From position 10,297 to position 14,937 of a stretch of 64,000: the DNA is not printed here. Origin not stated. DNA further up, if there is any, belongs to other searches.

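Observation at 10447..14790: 1447-aa single-chain fusion of two radical-enzyme activase ATPases with an HgdAB-like C-terminal half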

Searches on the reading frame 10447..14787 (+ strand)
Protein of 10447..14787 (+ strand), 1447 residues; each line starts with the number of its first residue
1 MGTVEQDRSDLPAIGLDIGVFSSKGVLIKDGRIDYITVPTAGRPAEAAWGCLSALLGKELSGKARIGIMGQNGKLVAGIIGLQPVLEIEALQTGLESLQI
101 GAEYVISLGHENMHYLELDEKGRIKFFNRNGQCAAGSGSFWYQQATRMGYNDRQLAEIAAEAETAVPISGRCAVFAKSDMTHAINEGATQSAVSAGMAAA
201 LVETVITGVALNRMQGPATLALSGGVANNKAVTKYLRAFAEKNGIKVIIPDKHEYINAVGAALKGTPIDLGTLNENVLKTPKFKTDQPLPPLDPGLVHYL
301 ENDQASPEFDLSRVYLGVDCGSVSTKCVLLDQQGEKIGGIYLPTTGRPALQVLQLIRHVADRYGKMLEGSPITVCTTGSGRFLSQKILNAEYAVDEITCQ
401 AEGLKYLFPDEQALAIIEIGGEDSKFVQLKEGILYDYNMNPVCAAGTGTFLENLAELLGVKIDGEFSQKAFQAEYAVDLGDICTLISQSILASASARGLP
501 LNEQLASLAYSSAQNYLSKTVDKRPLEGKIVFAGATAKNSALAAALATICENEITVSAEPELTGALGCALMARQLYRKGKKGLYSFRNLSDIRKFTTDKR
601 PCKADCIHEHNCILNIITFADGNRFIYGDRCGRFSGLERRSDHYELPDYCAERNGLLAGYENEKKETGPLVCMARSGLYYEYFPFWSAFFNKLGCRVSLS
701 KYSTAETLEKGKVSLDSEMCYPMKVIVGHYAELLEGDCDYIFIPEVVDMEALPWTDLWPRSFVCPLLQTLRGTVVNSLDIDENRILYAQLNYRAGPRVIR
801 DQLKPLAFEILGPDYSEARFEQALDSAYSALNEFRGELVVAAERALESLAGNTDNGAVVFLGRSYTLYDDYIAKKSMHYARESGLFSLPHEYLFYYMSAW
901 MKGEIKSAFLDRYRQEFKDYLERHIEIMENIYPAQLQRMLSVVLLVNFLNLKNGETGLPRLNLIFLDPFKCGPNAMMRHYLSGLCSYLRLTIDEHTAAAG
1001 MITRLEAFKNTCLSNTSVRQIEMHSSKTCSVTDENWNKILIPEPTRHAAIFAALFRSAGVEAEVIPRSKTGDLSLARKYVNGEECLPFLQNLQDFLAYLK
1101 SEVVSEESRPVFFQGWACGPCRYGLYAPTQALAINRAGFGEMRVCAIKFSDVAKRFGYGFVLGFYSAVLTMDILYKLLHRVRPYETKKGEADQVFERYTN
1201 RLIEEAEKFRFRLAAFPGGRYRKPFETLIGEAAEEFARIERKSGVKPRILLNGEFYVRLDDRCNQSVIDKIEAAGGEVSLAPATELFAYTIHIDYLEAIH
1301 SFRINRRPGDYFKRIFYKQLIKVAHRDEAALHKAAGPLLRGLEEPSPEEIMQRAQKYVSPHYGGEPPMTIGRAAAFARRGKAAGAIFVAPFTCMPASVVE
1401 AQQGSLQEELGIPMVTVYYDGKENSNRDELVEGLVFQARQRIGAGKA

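Call 4: search_protein_families(library=pfam, proteins=[window:10447-14787:+], max_evalue=0.01)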
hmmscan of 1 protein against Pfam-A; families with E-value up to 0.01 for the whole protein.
window:10447-14787:+ (1447 aa): 5 families
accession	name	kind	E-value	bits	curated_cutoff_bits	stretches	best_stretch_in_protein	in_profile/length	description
PF01869.26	BcrAD_BadFG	-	8.6e-55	186.6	31.5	2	316-572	1-271/271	BadF/BadG/BcrA/BcrD ATPase family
PF09989.15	DUF2229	-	2.2e-42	145.6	29.4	1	678-888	9-213/218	CoA enzyme activase uncharacterised domain (DUF2229)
PF00814.31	TsaD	-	3.1e-06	27.6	24.8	1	120-261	123-260/264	tRNA N6-adenosine threonylcarbamoyltransferase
PF22521.2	HypF_C_2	-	5.8e-05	23.4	27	1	179-251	155-228/241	Carbamoyltransferase, Kae1-like Domain, second subdomain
PF21546.3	FGGY_C_2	-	0.0081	16.3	27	0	525-573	138-186/191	Carbohydrate kinase FGGY, C-terminal domain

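Call 6: search_protein_families(library=ncbifam, proteins=[window:10447-14787:+], max_evalue=0.00001)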
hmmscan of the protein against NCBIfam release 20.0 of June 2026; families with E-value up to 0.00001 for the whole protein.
window:10447-14787:+ (1447 aa): 6 families
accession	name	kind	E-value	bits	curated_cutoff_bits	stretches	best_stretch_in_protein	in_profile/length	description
TIGR00241.1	CoA_E_activ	domain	1.4e-66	224.6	125.4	2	315-571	2-248/248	acyl-CoA dehydratase activase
TIGR03286.1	methan_mark_15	hypoth_equivalog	8.1e-39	133.7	455.75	2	315-573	146-402/404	methanogenesis marker 15 protein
TIGR03192.1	benz_CoA_bzdQ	equivalog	4.7e-29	101.8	380.2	2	314-578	33-292/293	benzoyl-CoA reductase, bzd-type, subunit Q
TIGR02259.1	benz_CoA_red_A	equivalog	2.6e-28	98.9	578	2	374-569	233-429/432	benzoyl-CoA reductase subunit A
TIGR02261.1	benz_CoA_red_D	equivalog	9.2e-24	84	312.85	2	374-570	65-260/262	benzoyl-CoA reductase subunit D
NF009842.0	PRK13317.1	equivalog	7.5e-06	25.5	234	0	154-265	161-272/277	type II pantothenate kinase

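Call 7: search_solved_structures(query=window:10447-14787:+, max_evalue=0.01)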
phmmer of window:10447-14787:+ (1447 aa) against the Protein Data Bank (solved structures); distinct sequences matched with E-value up to 0.01: 5.
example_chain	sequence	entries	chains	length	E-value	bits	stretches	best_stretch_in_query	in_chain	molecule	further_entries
4eht_A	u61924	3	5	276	1.7e-27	98.6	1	316-581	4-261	Activator of 2-hydroxyisocaproyl-CoA dehydratase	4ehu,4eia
9gai_D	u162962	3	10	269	1.1e-25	92.7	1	317-582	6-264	3-methylbenzoyl-CoA reductase alpha subunit MbdQ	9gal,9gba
1hux_A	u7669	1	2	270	8.6e-25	89.7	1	315-585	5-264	ACTIVATOR OF (R)-2-HYDROXYGLUTARYL-COA DEHYDRATASE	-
7yyl_E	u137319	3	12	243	2.5e-24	88.1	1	315-574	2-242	Putative CoA-substrate-specific enzyme activase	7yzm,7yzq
9gai_C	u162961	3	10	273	7e-17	63.5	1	316-577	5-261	3-methylbenzoyl-CoA reductase delta subunit MbdP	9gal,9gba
